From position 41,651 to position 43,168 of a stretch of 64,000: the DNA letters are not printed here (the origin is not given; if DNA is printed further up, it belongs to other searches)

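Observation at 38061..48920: Segmentally duplicated TrmB-regulator + geranylgeranyl-reductase modules with a UbiA prenyltransferase + SAM-MTase insertion, bracketed by paralogous small 4-Cys proteins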

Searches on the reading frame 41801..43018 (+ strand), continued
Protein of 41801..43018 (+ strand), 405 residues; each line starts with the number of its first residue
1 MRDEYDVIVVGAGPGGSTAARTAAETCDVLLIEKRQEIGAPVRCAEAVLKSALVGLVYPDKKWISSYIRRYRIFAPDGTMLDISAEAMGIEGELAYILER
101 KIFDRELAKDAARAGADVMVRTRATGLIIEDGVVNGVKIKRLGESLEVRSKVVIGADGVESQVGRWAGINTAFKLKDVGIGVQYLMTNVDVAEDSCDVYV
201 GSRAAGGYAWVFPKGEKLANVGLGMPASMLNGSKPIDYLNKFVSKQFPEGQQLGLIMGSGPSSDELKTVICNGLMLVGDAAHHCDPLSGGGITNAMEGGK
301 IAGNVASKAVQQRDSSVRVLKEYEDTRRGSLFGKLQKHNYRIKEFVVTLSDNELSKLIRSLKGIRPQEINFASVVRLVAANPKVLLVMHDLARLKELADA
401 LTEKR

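Call 18: find_homologous_proteins(query=window:41801-43018:+, max_evalue=1e-20)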
Query window:41801-43018:+ (405 aa): 7040 proteins with E <= 1e-20 among 8000 candidates; the best 120 are listed.
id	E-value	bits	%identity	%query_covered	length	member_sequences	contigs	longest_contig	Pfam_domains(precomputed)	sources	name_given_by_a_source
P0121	2.8e-240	815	90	100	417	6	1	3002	PF01266.31,PF22578.3,PF13450.13,PF00890.31,PF03486.21,PF01494.26,PF12831.14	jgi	jgi:digeranylgeranylglycerophospholipid reductase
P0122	2.6e-232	789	88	100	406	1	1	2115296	PF01266.31,PF22578.3,PF13450.13,PF00890.31,PF01494.26,PF12831.14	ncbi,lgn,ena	-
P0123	8.3e-222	754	84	100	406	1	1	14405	PF01266.31,PF22578.3,PF13450.13,PF00890.31,PF04820.21,PF01494.26,PF12831.14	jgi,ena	jgi:digeranylgeranylglycerophospholipid reductase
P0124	9.1e-221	751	83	100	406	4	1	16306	PF01946.24,PF01266.31,PF22578.3,PF13450.13,PF00890.31,PF01494.26,PF12831.14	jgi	jgi:digeranylgeranylglycerophospholipid reductase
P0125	5.3e-215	732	82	100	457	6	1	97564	PF01266.31,PF22578.3,PF13450.13,PF00890.31,PF01494.26,PF12831.14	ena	-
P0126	2.4e-214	730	82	100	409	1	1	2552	PF01266.31,PF22578.3,PF13450.13,PF00890.31,PF07992.21,PF01494.26,PF12831.14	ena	-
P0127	1.2e-213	727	82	100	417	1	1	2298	PF01266.31,PF22578.3,PF13450.13,PF00890.31,PF07992.21,PF01494.26,PF12831.14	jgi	-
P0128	6.0e-213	725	82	100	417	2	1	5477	PF01266.31,PF22578.3,PF13450.13,PF00890.31,PF07992.21,PF01494.26,PF12831.14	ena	-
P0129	1.2e-212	724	82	100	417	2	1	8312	PF01266.31,PF22578.3,PF13450.13,PF00890.31,PF07992.21,PF01494.26,PF12831.14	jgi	-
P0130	2.1e-212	723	82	100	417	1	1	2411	PF01266.31,PF22578.3,PF13450.13,PF00890.31,PF01494.26,PF12831.14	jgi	jgi:digeranylgeranylglycerophospholipid reductase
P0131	6.1e-211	719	81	100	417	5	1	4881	PF01266.31,PF22578.3,PF13450.13,PF00890.31,PF07992.21,PF01494.26,PF12831.14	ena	-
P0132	1.2e-210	718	80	99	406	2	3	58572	PF01266.31,PF22578.3,PF13450.13,PF00890.31,PF07992.21,PF01494.26,PF12831.14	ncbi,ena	-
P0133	3.7e-208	709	80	100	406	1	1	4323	PF01266.31,PF22578.3,PF13450.13,PF00890.31,PF07992.21,PF01494.26,PF12831.14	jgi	jgi:digeranylgeranylglycerophospholipid reductase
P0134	9.8e-207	705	80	99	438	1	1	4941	PF01266.31,PF22578.3,PF13450.13,PF00890.31,PF01494.26,PF12831.14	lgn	-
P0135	4.3e-205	699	78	100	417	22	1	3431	PF01266.31,PF22578.3,PF13450.13,PF00890.31,PF07992.21,PF01494.26,PF12831.14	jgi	jgi:digeranylgeranylglycerophospholipid reductase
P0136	4.7e-202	689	78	100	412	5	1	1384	PF22578.3,PF00890.31,PF01494.26,PF12831.14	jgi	jgi:digeranylgeranylglycerophospholipid reductase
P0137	5.0e-195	666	77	100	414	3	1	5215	PF01266.31,PF22578.3,PF13450.13,PF00890.31,PF03486.21,PF04820.21,PF01494.26,PF12831.14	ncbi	ncbi:MAG: NAD(P)/FAD-dependent oxidoreductase [Halobacteriota archaeon]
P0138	2.0e-194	664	79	96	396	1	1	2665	PF01266.31,PF22578.3,PF13450.13,PF00890.31,PF07992.21,PF03486.21,PF01494.26,PF12831.14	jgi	-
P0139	2.2e-194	664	79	96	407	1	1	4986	PF01266.31,PF22578.3,PF13450.13,PF00890.31,PF07992.21,PF03486.21,PF01494.26,PF12831.14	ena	-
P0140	5.5e-194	663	79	96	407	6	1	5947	PF01266.31,PF22578.3,PF13450.13,PF00890.31,PF07992.21,PF01494.26,PF12831.14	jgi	-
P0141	4.3e-193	660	74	99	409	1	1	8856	PF01266.31,PF22578.3,PF13450.13,PF00890.31,PF01494.26,PF12831.14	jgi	jgi:digeranylgeranylglycerophospholipid reductase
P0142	6.4e-193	659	74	100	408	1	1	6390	PF01266.31,PF22578.3,PF13450.13,PF00890.31,PF03486.21,PF01494.26,PF12831.14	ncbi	-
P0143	1.7e-192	658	76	100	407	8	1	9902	PF01266.31,PF22578.3,PF13450.13,PF00890.31,PF01494.26,PF12831.14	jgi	jgi:digeranylgeranylglycerophospholipid reductase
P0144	1.5e-190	651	76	98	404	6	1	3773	PF01266.31,PF22578.3,PF13450.13,PF00890.31,PF07992.21,PF03486.21,PF01494.26,PF12831.14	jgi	jgi:digeranylgeranylglycerophospholipid reductase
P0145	4.7e-190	650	75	99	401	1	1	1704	PF01266.31,PF22578.3,PF13450.13,PF00890.31,PF07992.21,PF01134.29,PF01494.26,PF12831.14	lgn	-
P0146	2.6e-187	641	75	100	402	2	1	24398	PF01266.31,PF22578.3,PF13450.13,PF00890.31,PF01494.26,PF12831.14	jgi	jgi:digeranylgeranylglycerophospholipid reductase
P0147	5.3e-187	640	75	95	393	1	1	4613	PF01266.31,PF22578.3,PF00890.31,PF01494.26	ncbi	-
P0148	2.1e-186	638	73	100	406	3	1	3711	PF01266.31,PF22578.3,PF13450.13,PF00890.31,PF03486.21,PF01494.26,PF12831.14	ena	-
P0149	1.7e-185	635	76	95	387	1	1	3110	PF01266.31,PF22578.3,PF00890.31,PF01494.26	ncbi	-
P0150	1.2e-184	632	70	99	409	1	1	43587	PF01266.31,PF22578.3,PF13450.13,PF00890.31,PF03486.21,PF04820.21,PF01494.26,PF12831.14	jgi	jgi:digeranylgeranylglycerophospholipid reductase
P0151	7.6e-184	629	72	100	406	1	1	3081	PF01266.31,PF22578.3,PF13450.13,PF00890.31,PF01494.26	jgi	-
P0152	1.3e-183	629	72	100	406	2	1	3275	PF01266.31,PF22578.3,PF13450.13,PF00890.31,PF07992.21,PF01494.26,PF12831.14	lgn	-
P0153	4.0e-181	620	72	99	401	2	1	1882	PF01266.31,PF22578.3,PF13450.13,PF00890.31,PF07992.21,PF01494.26,PF12831.14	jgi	jgi:digeranylgeranylglycerophospholipid reductase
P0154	4.4e-178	610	70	100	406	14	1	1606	PF01266.31,PF22578.3,PF13450.13,PF00890.31,PF07992.21,PF01494.26,PF12831.14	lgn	-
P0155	2.0e-170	585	67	98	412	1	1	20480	PF01266.31,PF22578.3,PF13450.13,PF00890.31,PF03486.21,PF01494.26,PF12831.14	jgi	jgi:digeranylgeranylglycerophospholipid reductase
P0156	9.5e-169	580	67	98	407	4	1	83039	PF01266.31,PF22578.3,PF13450.13,PF00890.31,PF07992.21,PF03486.21,PF04820.21,PF05834.19,PF01494.26,PF12831.14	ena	-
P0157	5.4e-168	577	66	98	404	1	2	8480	PF01266.31,PF22578.3,PF13450.13,PF00890.31,PF07992.21,PF03486.21,PF04820.21,PF01494.26,PF12831.14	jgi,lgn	jgi:digeranylgeranylglycerophospholipid reductase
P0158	9.2e-166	570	67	98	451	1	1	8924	PF01266.31,PF22578.3,PF13450.13,PF00890.31,PF07992.21,PF01494.26,PF12831.14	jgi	jgi:digeranylgeranylglycerophospholipid reductase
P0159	1.5e-164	566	67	98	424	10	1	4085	PF01266.31,PF22578.3,PF13450.13,PF00890.31,PF07992.21,PF01494.26,PF12831.14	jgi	-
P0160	2.0e-162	559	67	99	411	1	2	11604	PF01266.31,PF22578.3,PF13450.13,PF00890.31,PF01494.26,PF12831.14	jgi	jgi:digeranylgeranylglycerophospholipid reductase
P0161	2.4e-162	559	66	95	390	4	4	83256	PF01266.31,PF22578.3,PF13450.13,PF00890.31,PF03486.21,PF05834.19,PF01494.26,PF12831.14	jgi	jgi:digeranylgeranylglycerophospholipid reductase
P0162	6.2e-162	557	65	98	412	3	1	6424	PF01266.31,PF22578.3,PF13450.13,PF00890.31,PF03486.21,PF01494.26,PF12831.14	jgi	jgi:digeranylgeranylglycerophospholipid reductase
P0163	6.8e-162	557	65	97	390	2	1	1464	PF01266.31,PF22578.3,PF13450.13,PF00890.31,PF07992.21,PF05834.19,PF01494.26,PF12831.14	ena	-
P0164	9.3e-162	557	65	100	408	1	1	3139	PF01266.31,PF22578.3,PF13450.13,PF00890.31,PF07992.21,PF01494.26,PF12831.14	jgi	jgi:digeranylgeranylglycerophospholipid reductase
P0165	1.7e-161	556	67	96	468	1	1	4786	PF01266.31,PF22578.3,PF13450.13,PF00890.31,PF01494.26,PF12831.14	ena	-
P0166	2.5e-161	555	66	98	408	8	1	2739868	PF01266.31,PF22578.3,PF13450.13,PF00890.31,PF07992.21,PF03486.21,PF01494.26,PF12831.14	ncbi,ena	-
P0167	8.2e-161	554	66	95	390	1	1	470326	PF01266.31,PF22578.3,PF13450.13,PF00890.31,PF03486.21,PF05834.19,PF01494.26,PF12831.14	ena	-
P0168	9.4e-161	553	66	98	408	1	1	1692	PF01266.31,PF22578.3,PF13450.13,PF00890.31,PF07992.21,PF01494.26,PF12831.14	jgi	jgi:digeranylgeranylglycerophospholipid reductase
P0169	9.4e-161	553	65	97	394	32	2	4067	PF01266.31,PF22578.3,PF13450.13,PF00890.31,PF01494.26,PF12831.14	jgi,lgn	-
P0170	2.4e-160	552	64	97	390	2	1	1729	PF01266.31,PF22578.3,PF13450.13,PF00890.31,PF05834.19,PF01494.26,PF12831.14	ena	-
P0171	9.0e-160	550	64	98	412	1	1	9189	PF01266.31,PF22578.3,PF13450.13,PF00890.31,PF07992.21,PF03486.21,PF01494.26,PF12831.14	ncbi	-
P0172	1.4e-159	549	65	98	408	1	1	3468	PF01266.31,PF22578.3,PF13450.13,PF00890.31,PF07992.21,PF03486.21,PF01494.26,PF12831.14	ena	-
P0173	1.5e-159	549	64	97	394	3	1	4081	PF01266.31,PF22578.3,PF13450.13,PF00890.31,PF07992.21,PF01494.26,PF12831.14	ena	-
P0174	3.8e-159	548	66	98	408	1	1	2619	PF01266.31,PF22578.3,PF13450.13,PF00890.31,PF01494.26,PF12831.14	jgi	jgi:digeranylgeranylglycerophospholipid reductase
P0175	6.8e-159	547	65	98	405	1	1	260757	PF01266.31,PF22578.3,PF13450.13,PF00890.31,PF07992.21,PF03486.21,PF01494.26,PF12831.14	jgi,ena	jgi:digeranylgeranylglycerophospholipid reductase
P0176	1.5e-158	546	64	99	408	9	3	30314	PF01266.31,PF22578.3,PF13450.13,PF00890.31,PF01494.26,PF12831.14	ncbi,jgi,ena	-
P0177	1.6e-158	546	66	98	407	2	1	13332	PF01266.31,PF22578.3,PF13450.13,PF00890.31,PF07992.21,PF01494.26,PF12831.14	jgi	jgi:digeranylgeranylglycerophospholipid reductase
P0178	1.4e-157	543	65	94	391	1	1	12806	PF01266.31,PF22578.3,PF13450.13,PF00890.31,PF07992.21,PF05834.19,PF01494.26,PF12831.14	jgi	jgi:digeranylgeranylglycerophospholipid reductase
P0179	8.8e-157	540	64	98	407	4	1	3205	PF01266.31,PF22578.3,PF13450.13,PF00890.31,PF07992.21,PF01494.26,PF12831.14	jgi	-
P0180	8.9e-157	540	64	98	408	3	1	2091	PF01266.31,PF22578.3,PF13450.13,PF00890.31,PF07992.21,PF01494.26,PF12831.14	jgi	jgi:digeranylgeranylglycerophospholipid reductase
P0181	1.2e-156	540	64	98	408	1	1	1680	PF01266.31,PF22578.3,PF13450.13,PF00890.31,PF05834.19,PF01494.26,PF12831.14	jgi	jgi:digeranylgeranylglycerophospholipid reductase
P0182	1.3e-156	540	63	98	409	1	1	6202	PF01266.31,PF22578.3,PF13450.13,PF00890.31,PF03486.21,PF01494.26,PF12831.14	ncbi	-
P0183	1.7e-156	539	66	93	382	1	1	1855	PF01266.31,PF22578.3,PF13450.13,PF00890.31,PF01494.26,PF12831.14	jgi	jgi:digeranylgeranylglycerophospholipid reductase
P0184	3.5e-156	538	64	100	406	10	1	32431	PF01266.31,PF22578.3,PF13450.13,PF00890.31,PF07992.21,PF03486.21,PF01494.26,PF12831.14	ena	-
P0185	8.4e-156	537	63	97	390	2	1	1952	PF01266.31,PF22578.3,PF13450.13,PF00890.31,PF05834.19,PF01494.26,PF12831.14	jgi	jgi:digeranylgeranylglycerophospholipid reductase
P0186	1.4e-155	536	63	98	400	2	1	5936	PF01266.31,PF22578.3,PF13450.13,PF00890.31,PF03486.21,PF01494.26,PF12831.14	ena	-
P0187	1.8e-155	536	65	100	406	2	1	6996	PF01266.31,PF22578.3,PF13450.13,PF00890.31,PF01494.26,PF12831.14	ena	-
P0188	3.9e-155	535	63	98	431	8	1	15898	PF01266.31,PF22578.3,PF13450.13,PF00890.31,PF07992.21,PF01494.26,PF12831.14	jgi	-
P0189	4.5e-155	535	65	98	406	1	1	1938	PF01266.31,PF22578.3,PF13450.13,PF00890.31,PF07992.21,PF01494.26,PF12831.14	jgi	jgi:digeranylgeranylglycerophospholipid reductase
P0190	1.3e-154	533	63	98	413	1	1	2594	PF01266.31,PF22578.3,PF13450.13,PF00890.31,PF01494.26,PF12831.14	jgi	-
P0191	8.1e-154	530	63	97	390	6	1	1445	PF01266.31,PF22578.3,PF13450.13,PF00890.31,PF07992.21,PF03486.21,PF05834.19,PF01494.26,PF12831.14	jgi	-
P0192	9.2e-154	530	66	95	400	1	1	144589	PF01266.31,PF22578.3,PF01494.26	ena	-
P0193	1.3e-153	530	63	97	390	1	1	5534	PF01266.31,PF22578.3,PF13450.13,PF00890.31,PF07992.21,PF03486.21,PF05834.19,PF01494.26,PF12831.14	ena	-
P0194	3.2e-152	525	68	87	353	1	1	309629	PF01266.31,PF22578.3,PF13450.13,PF00890.31,PF07992.21,PF03486.21,PF04820.21,PF05834.19,PF01494.26,PF12831.14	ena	-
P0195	5.6e-152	524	63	97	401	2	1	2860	PF01266.31,PF22578.3,PF13450.13,PF00890.31,PF07992.21,PF03486.21,PF04820.21,PF05834.19,PF01494.26,PF12831.14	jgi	-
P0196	5.9e-152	524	62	97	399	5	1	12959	PF01266.31,PF22578.3,PF13450.13,PF00890.31,PF07992.21,PF05834.19,PF01494.26,PF12831.14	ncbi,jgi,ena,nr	ncbi:MAG TPA: NAD(P)/FAD-dependent oxidoreductase [Candidatus Acidoferrales bacterium]|nr:NAD(P)/FAD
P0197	5.8e-151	521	62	98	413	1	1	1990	PF01266.31,PF22578.3,PF13450.13,PF00890.31,PF07992.21,PF01494.26,PF12831.14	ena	-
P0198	6.2e-151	521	61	97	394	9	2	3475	PF01946.24,PF01266.31,PF22578.3,PF13450.13,PF00890.31,PF07992.21,PF03486.21,PF01494.26,PF12831.14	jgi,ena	-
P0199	2.5e-150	519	63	98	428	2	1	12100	PF01266.31,PF22578.3,PF13450.13,PF00890.31,PF07992.21,PF03486.21,PF01494.26,PF12831.14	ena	-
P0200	2.8e-150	519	65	95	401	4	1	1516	PF01266.31,PF22578.3,PF13450.13,PF00890.31,PF01494.26,PF12831.14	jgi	jgi:digeranylgeranylglycerophospholipid reductase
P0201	2.1e-149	516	63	97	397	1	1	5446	PF01266.31,PF22578.3,PF13450.13,PF00890.31,PF07992.21,PF01494.26,PF12831.14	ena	-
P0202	7.6e-149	514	60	97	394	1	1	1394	PF01946.24,PF01266.31,PF22578.3,PF13450.13,PF00890.31,PF07992.21,PF05834.19,PF01494.26,PF12831.14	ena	-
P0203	8.7e-149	514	60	100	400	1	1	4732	PF01266.31,PF22578.3,PF13450.13,PF00890.31,PF01494.26,PF12831.14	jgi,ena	-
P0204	1.1e-148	514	61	97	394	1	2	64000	PF01266.31,PF22578.3,PF13450.13,PF00890.31,PF07992.21,PF03486.21,PF01494.26,PF12831.14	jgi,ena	-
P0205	3.5e-148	512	63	95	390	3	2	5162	PF01266.31,PF22578.3,PF13450.13,PF00890.31,PF07992.21,PF03486.21,PF01494.26,PF12831.14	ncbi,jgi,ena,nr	ncbi:MAG TPA: NAD(P)/FAD-dependent oxidoreductase [Candidatus Acidoferrum sp.]|nr:NAD(P)/FAD-depende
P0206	9.5e-147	507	60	98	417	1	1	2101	PF01266.31,PF22578.3,PF13450.13,PF00890.31,PF07992.21,PF03486.21,PF04820.21,PF01494.26,PF12831.14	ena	-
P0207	1.2e-146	507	62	93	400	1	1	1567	PF01266.31,PF22578.3,PF13450.13,PF00890.31,PF07992.21,PF03486.21,PF01494.26,PF12831.14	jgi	-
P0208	2.8e-146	506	60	97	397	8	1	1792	PF01266.31,PF22578.3,PF13450.13,PF00890.31,PF01494.26,PF12831.14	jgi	-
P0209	3.2e-145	502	59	97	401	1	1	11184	PF01946.24,PF01266.31,PF22578.3,PF13450.13,PF00890.31,PF07992.21,PF01494.26,PF12831.14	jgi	jgi:digeranylgeranylglycerophospholipid reductase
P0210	7.4e-145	501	62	93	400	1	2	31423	PF01266.31,PF22578.3,PF13450.13,PF00890.31,PF07992.21,PF01494.26,PF12831.14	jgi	jgi:digeranylgeranylglycerophospholipid reductase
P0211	2.5e-144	499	61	91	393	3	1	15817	PF01266.31,PF22578.3,PF13450.13,PF00890.31,PF07992.21,PF03486.21,PF01134.29,PF01494.26,PF12831.14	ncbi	-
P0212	7.2e-144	498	60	97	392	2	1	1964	PF01266.31,PF22578.3,PF13450.13,PF00890.31,PF07992.21,PF01494.26,PF12831.14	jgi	jgi:digeranylgeranylglycerophospholipid reductase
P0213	6.9e-143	494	58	97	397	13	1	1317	PF01946.24,PF01266.31,PF22578.3,PF13450.13,PF00890.31,PF07992.21,PF03486.21,PF01494.26,PF12831.14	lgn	-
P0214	1.2e-142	494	62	91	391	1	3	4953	PF01266.31,PF22578.3,PF13450.13,PF00890.31,PF07992.21,PF03486.21,PF01134.29,PF01494.26,PF12831.14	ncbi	ncbi:MAG: geranylgeranyl reductase family protein [Halobacteriota archaeon]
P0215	1.7e-142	493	61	93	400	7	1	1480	PF01266.31,PF22578.3,PF13450.13,PF00890.31,PF07992.21,PF03486.21,PF01494.26,PF12831.14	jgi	-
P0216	2.0e-142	493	57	97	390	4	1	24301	PF01266.31,PF22578.3,PF13450.13,PF00890.31,PF03486.21,PF04820.21,PF05834.19,PF01494.26,PF12831.14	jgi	-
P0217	2.6e-142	493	59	92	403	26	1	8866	PF01266.31,PF22578.3,PF13450.13,PF00890.31,PF07992.21,PF03486.21,PF05834.19,PF01494.26,PF12831.14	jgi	jgi:digeranylgeranylglycerophospholipid reductase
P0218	2.9e-142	492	59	97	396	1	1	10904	PF01266.31,PF22578.3,PF13450.13,PF00890.31,PF07992.21,PF03486.21,PF05834.19,PF01494.26,PF12831.14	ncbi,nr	ncbi:MAG TPA: NAD(P)/FAD-dependent oxidoreductase [Candidatus Acidoferrales bacterium]|nr:NAD(P)/FAD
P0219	5.9e-142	491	61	93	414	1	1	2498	PF01266.31,PF22578.3,PF13450.13,PF00890.31,PF05834.19,PF01494.26,PF12831.14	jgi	jgi:digeranylgeranylglycerophospholipid reductase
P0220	6.2e-142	491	58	97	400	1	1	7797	PF01266.31,PF22578.3,PF13450.13,PF00890.31,PF03486.21,PF05834.19,PF01494.26,PF12831.14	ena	-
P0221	1.1e-141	491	62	91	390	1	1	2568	PF01266.31,PF22578.3,PF13450.13,PF00890.31,PF07992.21,PF03486.21,PF01134.29,PF01494.26,PF12831.14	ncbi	ncbi:MAG: NAD(P)/FAD-dependent oxidoreductase [Halobacteriota archaeon]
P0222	1.4e-141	490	61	91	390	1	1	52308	PF01266.31,PF22578.3,PF13450.13,PF00890.31,PF07992.21,PF01134.29,PF01494.26,PF12831.14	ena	-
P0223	1.9e-141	490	62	92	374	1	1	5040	PF01266.31,PF22578.3,PF13450.13,PF00890.31,PF07992.21,PF03486.21,PF01494.26,PF12831.14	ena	-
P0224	3.2e-141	489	58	97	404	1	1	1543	PF01266.31,PF22578.3,PF00890.31,PF07992.21,PF03486.21,PF01494.26,PF12831.14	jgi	jgi:digeranylgeranylglycerophospholipid reductase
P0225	5.2e-141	488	59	97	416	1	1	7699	PF01266.31,PF22578.3,PF13450.13,PF00890.31,PF07992.21,PF03486.21,PF05834.19,PF01494.26,PF12831.14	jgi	-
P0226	7.2e-141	488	58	97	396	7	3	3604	PF01266.31,PF22578.3,PF13450.13,PF00890.31,PF07992.21,PF03486.21,PF01494.26,PF12831.14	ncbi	ncbi:MAG: geranylgeranyl reductase family protein [Halobacteriota archaeon]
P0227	1.1e-140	487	59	97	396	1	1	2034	PF01266.31,PF22578.3,PF00890.31,PF07992.21,PF03486.21,PF05834.19,PF01494.26,PF12831.14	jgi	jgi:digeranylgeranylglycerophospholipid reductase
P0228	1.4e-140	487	63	91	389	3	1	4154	PF01266.31,PF22578.3,PF13450.13,PF00890.31,PF07992.21,PF03486.21,PF01494.26,PF12831.14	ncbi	ncbi:MAG: geranylgeranyl reductase family protein [Halobacteriota archaeon]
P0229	2.9e-140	486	61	91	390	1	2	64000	PF01266.31,PF22578.3,PF13450.13,PF00890.31,PF07992.21,PF03486.21,PF01134.29,PF01494.26,PF12831.14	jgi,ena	-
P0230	5.1e-140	485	59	95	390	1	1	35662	PF01266.31,PF22578.3,PF13450.13,PF00890.31,PF07992.21,PF03486.21,PF01494.26,PF12831.14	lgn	-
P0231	7.0e-140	485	58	97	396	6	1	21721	PF01266.31,PF22578.3,PF13450.13,PF00890.31,PF07992.21,PF01494.26,PF12831.14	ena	-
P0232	7.3e-140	485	58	95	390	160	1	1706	PF01266.31,PF22578.3,PF00890.31,PF03486.21,PF01494.26,PF12831.14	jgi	-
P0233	8.8e-140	484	58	97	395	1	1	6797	PF01266.31,PF22578.3,PF00890.31,PF07992.21,PF03486.21,PF01494.26,PF12831.14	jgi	jgi:digeranylgeranylglycerophospholipid reductase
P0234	8.9e-140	484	59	95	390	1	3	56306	PF01266.31,PF22578.3,PF13450.13,PF00890.31,PF03486.21,PF04820.21,PF01494.26,PF12831.14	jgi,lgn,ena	-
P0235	2.1e-139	483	56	97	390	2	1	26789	PF01266.31,PF22578.3,PF00890.31,PF07992.21,PF03486.21,PF05834.19,PF01494.26,PF12831.14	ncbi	-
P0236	2.7e-139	483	59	97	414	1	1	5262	PF01266.31,PF22578.3,PF13450.13,PF00890.31,PF07992.21,PF01494.26,PF12831.14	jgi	jgi:digeranylgeranylglycerophospholipid reductase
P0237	4.5e-139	482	57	97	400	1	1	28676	PF01266.31,PF22578.3,PF13450.13,PF00890.31,PF03486.21,PF05834.19,PF01494.26,PF12831.14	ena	-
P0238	1.0e-138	481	57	97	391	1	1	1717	PF01266.31,PF22578.3,PF13450.13,PF00890.31,PF07992.21,PF01134.29,PF01494.26,PF12831.14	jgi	-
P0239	1.7e-138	480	56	95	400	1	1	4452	PF01266.31,PF22578.3,PF00890.31,PF07992.21,PF03486.21,PF05834.19,PF01494.26,PF12831.14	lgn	-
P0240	1.7e-138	480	58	95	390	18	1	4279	PF01266.31,PF22578.3,PF13450.13,PF00890.31,PF07992.21,PF03486.21,PF04820.21,PF01494.26,PF12831.14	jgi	jgi:digeranylgeranylglycerophospholipid reductase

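Call 19: find_encoding_contigs(protein=P0150, flank=10000, max_places=2)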
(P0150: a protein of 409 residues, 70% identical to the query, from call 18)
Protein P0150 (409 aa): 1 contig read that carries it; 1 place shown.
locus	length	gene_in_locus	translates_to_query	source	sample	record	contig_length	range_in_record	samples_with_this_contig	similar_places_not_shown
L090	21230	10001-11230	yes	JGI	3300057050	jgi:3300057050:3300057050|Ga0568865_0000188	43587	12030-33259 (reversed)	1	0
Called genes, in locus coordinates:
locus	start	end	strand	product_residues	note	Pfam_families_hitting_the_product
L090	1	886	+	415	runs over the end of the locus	PF05201:GlutR_N, PF01488:Shikimate_DH, PF00745:GlutR_dimer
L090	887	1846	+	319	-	PF00490:ALAD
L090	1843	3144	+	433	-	PF00202:Aminotran_3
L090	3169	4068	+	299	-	PF01379:Porphobil_deam, PF03900:Porphobil_deamC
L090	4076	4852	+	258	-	PF00590:TP_methylase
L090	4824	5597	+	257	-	PF02602:HEM4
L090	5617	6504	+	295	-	PF18301:preATP-grasp_3 (weak), PF02655:ATP-grasp_3, PF14397:ATPgrasp_ST (faint)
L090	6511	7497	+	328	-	PF01968:Hydantoinase_A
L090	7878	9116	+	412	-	PF01978:TrmB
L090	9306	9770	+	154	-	-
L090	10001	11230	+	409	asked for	PF00890:FAD_binding_2 (faint), PF01266:DAO (faint), PF01494:FAD_binding_3, PF03486:HI0933_like (faint), PF04820:Trp_halogenase (faint), PF12831:FAD_oxidored, PF13450:NAD_binding_8 (weak), PF22578:GGR_cat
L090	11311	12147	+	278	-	PF01978:TrmB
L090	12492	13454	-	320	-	PF13489:Methyltransf_23, PF13847:Methyltransf_31, PF08241:Methyltransf_11, PF08242:Methyltransf_12, PF13649:Methyltransf_25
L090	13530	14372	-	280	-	PF01978:TrmB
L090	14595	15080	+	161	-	-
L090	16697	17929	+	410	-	PF00890:FAD_binding_2 (faint), PF01266:DAO (faint), PF03486:HI0933_like (weak), PF05834:Lycopene_cycl (faint), PF07992:Pyr_redox_2 (weak), PF12831:FAD_oxidored (weak), PF01494:FAD_binding_3, PF22578:GGR_cat, +1 more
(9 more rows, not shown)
